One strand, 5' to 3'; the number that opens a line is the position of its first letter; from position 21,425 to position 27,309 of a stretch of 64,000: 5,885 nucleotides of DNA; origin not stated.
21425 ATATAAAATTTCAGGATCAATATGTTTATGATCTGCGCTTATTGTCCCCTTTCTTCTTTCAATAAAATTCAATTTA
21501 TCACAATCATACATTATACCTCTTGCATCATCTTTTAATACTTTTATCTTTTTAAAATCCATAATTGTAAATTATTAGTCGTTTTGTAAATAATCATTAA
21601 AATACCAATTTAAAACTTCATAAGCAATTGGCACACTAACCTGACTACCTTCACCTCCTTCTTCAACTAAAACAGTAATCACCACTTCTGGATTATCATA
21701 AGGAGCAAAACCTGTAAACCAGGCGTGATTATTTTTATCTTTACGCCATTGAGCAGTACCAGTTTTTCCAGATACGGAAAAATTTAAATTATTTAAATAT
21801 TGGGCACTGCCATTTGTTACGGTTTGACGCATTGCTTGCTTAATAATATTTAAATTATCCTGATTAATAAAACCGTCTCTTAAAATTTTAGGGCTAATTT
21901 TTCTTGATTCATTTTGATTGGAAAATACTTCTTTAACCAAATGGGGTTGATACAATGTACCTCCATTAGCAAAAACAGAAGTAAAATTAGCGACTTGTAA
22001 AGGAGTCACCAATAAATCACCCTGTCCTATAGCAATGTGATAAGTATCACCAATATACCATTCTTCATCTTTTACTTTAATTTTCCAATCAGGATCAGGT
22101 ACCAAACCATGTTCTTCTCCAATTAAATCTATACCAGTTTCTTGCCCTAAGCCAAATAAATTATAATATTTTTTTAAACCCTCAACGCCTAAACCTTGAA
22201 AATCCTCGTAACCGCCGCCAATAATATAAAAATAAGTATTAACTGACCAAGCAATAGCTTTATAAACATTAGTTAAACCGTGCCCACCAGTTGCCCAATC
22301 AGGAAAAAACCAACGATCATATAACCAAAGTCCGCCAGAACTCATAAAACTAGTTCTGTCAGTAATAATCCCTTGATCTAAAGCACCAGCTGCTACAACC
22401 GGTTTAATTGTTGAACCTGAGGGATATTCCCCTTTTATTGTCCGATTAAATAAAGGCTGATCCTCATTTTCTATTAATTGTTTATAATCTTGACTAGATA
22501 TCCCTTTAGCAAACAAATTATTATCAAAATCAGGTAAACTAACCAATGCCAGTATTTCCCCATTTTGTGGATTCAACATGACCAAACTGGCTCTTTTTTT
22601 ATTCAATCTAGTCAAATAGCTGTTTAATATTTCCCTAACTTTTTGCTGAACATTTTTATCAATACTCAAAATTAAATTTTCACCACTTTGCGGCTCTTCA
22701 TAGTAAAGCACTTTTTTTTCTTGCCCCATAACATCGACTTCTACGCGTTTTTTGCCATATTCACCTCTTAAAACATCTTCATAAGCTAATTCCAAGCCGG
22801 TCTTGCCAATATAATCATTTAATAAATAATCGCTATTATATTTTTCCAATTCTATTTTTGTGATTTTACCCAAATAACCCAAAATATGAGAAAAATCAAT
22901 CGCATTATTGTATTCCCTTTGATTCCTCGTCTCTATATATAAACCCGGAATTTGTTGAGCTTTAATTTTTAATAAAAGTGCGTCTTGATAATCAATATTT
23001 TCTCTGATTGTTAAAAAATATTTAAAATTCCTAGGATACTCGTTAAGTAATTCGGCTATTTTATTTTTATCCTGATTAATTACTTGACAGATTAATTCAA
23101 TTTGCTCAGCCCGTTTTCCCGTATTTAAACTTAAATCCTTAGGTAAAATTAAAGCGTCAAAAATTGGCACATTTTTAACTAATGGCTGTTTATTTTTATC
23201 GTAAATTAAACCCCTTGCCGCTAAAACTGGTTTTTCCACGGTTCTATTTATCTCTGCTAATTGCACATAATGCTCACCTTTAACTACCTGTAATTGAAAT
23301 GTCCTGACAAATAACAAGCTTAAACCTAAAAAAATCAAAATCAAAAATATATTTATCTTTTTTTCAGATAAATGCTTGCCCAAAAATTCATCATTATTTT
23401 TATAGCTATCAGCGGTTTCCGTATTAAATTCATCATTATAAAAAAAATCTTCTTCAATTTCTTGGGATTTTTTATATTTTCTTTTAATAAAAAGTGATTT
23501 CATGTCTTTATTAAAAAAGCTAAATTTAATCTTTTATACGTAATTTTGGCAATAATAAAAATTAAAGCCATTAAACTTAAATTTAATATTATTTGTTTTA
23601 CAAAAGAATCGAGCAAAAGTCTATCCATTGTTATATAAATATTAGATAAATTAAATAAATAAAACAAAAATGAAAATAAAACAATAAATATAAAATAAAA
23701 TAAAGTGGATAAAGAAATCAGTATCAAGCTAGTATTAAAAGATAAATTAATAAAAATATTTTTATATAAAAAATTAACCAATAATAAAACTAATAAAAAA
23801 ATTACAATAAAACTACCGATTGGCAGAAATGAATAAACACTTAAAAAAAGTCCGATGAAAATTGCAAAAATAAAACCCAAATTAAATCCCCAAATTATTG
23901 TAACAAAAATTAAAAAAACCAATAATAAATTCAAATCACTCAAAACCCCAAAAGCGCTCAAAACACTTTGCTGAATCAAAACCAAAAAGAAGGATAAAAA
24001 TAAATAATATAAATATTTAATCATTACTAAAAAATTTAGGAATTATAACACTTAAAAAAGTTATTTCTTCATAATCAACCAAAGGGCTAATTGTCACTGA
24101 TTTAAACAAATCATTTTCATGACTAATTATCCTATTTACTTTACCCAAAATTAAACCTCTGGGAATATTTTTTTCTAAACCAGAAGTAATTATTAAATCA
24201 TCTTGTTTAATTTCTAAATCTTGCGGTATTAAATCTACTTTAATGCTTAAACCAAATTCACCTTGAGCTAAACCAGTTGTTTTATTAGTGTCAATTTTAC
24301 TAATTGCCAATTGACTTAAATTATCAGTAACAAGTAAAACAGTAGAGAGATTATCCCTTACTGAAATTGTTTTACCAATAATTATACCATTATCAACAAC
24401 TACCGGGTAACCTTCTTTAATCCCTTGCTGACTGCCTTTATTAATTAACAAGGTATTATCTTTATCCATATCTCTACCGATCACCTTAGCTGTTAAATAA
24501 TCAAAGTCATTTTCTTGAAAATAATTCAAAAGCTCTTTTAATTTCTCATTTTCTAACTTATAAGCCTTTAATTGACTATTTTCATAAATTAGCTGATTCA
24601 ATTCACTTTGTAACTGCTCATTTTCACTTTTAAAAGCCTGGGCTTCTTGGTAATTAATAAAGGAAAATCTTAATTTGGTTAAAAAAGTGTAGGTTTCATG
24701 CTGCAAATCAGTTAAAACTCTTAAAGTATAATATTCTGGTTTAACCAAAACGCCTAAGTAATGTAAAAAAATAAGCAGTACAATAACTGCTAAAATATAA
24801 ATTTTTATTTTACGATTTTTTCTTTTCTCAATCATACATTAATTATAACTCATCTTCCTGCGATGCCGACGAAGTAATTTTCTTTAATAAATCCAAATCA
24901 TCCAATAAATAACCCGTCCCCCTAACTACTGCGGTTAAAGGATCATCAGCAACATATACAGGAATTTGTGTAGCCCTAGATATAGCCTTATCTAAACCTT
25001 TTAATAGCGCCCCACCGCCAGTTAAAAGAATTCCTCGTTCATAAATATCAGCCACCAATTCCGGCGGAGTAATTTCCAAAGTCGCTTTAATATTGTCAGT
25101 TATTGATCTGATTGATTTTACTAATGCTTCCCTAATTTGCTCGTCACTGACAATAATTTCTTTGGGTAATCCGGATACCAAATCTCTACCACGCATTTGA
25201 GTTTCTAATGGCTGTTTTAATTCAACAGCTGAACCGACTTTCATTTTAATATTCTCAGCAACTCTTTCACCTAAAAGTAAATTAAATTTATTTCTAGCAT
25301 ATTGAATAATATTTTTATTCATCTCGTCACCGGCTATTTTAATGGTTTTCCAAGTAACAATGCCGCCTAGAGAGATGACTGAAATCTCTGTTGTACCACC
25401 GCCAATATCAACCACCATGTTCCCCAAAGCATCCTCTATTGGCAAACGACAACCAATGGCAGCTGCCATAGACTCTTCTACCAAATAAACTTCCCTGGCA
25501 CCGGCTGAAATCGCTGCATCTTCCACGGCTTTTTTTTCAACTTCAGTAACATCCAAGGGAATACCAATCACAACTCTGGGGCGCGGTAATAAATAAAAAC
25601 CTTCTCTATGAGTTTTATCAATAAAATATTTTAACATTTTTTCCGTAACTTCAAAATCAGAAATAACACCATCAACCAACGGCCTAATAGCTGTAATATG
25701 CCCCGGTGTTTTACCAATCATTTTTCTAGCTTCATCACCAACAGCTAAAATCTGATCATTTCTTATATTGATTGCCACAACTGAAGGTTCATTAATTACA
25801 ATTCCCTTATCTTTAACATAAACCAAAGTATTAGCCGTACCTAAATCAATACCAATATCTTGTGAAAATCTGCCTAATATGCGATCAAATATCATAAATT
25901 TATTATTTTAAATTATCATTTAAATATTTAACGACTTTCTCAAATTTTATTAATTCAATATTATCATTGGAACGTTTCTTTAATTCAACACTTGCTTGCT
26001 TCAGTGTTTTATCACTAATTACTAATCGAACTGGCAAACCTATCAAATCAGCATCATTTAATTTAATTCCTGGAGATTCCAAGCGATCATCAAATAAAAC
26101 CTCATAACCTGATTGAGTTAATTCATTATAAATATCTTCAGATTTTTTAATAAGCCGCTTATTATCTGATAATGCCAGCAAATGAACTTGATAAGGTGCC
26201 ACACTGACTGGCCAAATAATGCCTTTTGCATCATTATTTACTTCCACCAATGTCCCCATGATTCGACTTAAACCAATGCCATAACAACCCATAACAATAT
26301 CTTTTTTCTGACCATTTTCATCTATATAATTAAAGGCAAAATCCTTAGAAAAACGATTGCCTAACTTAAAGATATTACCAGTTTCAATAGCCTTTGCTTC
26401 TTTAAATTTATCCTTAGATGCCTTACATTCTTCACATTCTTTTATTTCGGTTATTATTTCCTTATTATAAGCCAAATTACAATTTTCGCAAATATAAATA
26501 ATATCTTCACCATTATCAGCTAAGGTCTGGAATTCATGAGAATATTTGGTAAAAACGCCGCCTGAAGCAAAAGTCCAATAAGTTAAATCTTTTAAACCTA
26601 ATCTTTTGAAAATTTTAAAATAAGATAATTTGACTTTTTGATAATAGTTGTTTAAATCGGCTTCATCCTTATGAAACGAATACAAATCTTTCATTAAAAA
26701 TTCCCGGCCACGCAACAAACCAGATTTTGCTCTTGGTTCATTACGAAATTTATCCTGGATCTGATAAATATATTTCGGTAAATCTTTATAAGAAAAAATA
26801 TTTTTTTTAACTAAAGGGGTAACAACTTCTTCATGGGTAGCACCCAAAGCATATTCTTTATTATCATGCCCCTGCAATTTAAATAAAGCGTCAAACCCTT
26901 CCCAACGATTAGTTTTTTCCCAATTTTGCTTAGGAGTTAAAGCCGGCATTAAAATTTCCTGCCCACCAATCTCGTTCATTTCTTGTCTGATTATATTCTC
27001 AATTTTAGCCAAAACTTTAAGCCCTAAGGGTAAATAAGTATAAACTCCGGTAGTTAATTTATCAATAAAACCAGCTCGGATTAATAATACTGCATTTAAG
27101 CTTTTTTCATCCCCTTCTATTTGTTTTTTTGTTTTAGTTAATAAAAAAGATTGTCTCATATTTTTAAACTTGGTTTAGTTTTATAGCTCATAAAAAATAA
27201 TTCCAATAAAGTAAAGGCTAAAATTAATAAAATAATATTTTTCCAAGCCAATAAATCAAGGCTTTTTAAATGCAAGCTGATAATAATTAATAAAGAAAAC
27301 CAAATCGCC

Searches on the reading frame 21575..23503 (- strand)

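Call 21: search_protein_families(library=pfam, proteins=[window:21575-23503:-], max_evalue=0.001)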
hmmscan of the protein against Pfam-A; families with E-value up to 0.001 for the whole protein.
window:21575-23503:- (642 aa): 2 families
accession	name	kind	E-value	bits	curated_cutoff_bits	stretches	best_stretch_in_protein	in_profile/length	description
PF00905.27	Transpeptidase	-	6.1e-66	223.1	22.1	1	306-631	2-298/299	Penicillin binding protein transpeptidase domain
PF03717.20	PBP_dimer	-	9.4e-38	130.9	24.4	1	95-264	4-177/180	Penicillin-binding Protein dimerisation domain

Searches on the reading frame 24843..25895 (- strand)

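Call 21: search_protein_families(library=pfam, proteins=[window:24843-25895:-], max_evalue=0.001)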
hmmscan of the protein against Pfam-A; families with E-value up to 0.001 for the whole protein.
window:24843-25895:- (350 aa): 5 families
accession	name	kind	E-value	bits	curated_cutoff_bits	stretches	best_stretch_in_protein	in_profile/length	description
PF06723.19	MreB_Mbl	-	3.2e-142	473.6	27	1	12-338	2-326/327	MreB/Mbl protein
PF14450.12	FtsA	-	5.3e-12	46.6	31.8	1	160-318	1-112/127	Cell division protein FtsA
PF00012.26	HSP70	-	7.2e-09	34.9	20.6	1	107-205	135-239/599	Hsp70 protein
PF00022.25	Actin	-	2.7e-08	33.3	27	1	26-206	20-194/410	Actin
PF11104.14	PilM_2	-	1.4e-05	24.6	27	0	289-317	278-306/340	Type IV pilus assembly protein PilM;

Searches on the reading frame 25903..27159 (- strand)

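Call 21: search_protein_families(library=pfam, proteins=[window:25903-27159:-], max_evalue=0.001)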
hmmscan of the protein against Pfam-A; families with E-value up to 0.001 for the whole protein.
window:25903-27159:- (418 aa): 2 families
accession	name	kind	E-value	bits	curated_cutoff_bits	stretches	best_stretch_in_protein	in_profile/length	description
PF00587.30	tRNA-synt_2b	-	1.3e-29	104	29.3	1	93-308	1-179/179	tRNA synthetase class II core domain (G, H, P, S and T)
PF03129.25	HGTP_anticodon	-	9.7e-17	61.4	21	1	324-415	1-93/94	Anticodon binding domain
